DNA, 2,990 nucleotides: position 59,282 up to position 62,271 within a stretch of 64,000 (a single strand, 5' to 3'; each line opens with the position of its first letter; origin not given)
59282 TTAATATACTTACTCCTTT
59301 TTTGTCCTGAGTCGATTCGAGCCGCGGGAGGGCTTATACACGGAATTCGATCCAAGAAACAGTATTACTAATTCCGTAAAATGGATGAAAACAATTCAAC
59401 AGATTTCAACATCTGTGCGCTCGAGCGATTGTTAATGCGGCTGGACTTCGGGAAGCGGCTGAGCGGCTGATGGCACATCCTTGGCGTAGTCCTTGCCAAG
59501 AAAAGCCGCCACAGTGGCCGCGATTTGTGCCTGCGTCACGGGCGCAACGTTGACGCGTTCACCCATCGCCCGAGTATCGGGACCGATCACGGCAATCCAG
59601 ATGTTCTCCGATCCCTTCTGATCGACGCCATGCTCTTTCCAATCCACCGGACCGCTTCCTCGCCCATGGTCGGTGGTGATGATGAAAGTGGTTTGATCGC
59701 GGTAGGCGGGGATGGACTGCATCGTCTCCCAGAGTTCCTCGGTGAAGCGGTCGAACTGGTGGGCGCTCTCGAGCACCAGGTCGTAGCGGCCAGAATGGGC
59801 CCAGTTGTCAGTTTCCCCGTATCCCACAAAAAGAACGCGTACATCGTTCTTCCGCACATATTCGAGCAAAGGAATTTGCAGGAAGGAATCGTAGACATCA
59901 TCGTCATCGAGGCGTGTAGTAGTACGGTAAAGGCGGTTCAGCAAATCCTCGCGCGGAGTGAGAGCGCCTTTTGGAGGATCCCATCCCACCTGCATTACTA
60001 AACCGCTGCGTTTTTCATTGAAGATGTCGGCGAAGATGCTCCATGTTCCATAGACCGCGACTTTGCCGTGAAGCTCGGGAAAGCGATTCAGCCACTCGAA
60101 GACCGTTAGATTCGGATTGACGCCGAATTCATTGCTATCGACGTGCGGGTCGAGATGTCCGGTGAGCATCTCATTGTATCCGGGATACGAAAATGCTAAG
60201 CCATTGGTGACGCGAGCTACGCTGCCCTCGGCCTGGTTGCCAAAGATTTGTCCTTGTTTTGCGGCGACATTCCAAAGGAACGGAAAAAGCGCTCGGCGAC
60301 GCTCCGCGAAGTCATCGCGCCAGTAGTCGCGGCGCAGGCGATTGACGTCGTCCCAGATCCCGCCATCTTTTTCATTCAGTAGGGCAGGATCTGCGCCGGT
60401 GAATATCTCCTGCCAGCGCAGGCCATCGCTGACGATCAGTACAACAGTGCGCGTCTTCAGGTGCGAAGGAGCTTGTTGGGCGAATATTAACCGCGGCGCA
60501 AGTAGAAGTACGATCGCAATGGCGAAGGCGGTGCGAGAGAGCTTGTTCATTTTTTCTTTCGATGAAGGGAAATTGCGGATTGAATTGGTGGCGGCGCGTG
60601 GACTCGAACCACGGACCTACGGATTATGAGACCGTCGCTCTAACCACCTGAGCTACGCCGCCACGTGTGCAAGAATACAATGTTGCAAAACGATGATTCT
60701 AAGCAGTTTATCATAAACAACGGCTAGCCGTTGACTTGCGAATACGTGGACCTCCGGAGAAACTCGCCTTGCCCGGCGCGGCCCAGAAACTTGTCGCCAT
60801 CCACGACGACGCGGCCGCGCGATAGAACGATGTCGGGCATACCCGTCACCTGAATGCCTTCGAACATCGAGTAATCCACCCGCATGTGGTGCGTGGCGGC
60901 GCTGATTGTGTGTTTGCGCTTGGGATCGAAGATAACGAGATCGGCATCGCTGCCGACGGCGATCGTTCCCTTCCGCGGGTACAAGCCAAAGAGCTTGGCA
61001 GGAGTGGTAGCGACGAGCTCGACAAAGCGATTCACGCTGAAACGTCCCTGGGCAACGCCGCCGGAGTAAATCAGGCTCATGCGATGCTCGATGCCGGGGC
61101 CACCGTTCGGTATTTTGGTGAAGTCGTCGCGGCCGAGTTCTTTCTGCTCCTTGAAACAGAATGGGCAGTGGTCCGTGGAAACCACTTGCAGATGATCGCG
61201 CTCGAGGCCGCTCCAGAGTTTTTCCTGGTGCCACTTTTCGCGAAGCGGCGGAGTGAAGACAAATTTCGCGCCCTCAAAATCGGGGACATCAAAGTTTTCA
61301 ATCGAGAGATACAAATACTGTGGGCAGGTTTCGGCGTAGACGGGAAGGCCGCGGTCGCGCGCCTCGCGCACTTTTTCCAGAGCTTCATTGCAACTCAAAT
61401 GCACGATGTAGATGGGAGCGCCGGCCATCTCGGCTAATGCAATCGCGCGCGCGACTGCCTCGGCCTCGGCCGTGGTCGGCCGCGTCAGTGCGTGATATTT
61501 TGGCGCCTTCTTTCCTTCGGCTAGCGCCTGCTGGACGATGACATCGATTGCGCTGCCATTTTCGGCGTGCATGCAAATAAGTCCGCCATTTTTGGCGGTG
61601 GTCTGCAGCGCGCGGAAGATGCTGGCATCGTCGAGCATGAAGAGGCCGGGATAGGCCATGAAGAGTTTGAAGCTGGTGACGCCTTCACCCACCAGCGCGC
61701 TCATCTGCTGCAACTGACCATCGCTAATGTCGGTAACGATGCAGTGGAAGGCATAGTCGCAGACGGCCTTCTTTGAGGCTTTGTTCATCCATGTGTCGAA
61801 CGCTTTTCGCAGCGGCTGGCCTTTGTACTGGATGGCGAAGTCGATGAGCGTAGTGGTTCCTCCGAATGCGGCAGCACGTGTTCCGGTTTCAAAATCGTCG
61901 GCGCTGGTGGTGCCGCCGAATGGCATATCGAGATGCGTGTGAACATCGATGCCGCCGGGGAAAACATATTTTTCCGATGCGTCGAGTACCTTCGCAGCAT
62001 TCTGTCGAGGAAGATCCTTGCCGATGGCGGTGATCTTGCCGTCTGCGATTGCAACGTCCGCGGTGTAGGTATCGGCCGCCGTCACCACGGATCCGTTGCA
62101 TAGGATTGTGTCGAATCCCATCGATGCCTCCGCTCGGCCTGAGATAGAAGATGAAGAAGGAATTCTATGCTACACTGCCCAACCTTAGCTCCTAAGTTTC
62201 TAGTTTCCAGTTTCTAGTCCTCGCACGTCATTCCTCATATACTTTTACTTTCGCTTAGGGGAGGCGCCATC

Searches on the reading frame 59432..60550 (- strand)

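Call 28: search_protein_families(library=pfam, proteins=[window:59432-60550:-], max_evalue=0.001)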
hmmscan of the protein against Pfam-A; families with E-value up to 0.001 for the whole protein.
window:59432-60550:- (372 aa): 1 family
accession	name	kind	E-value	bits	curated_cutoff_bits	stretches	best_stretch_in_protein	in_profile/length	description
PF01676.23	Metalloenzyme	-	1.2e-05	25.5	24.3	1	229-352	139-249/252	Metalloenzyme superfamily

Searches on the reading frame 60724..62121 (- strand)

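Call 28: search_protein_families(library=pfam, proteins=[window:60724-62121:-], max_evalue=0.001)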
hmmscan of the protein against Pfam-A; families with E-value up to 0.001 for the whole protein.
window:60724-62121:- (465 aa): 2 families
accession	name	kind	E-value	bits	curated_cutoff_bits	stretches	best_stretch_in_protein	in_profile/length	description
PF01979.26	Amidohydro_1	-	2e-23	83.6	25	1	52-439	1-345/345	Amidohydrolase family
PF07969.17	Amidohydro_3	-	2.1e-15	57.6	29.7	2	359-424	405-470/472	Amidohydrolase family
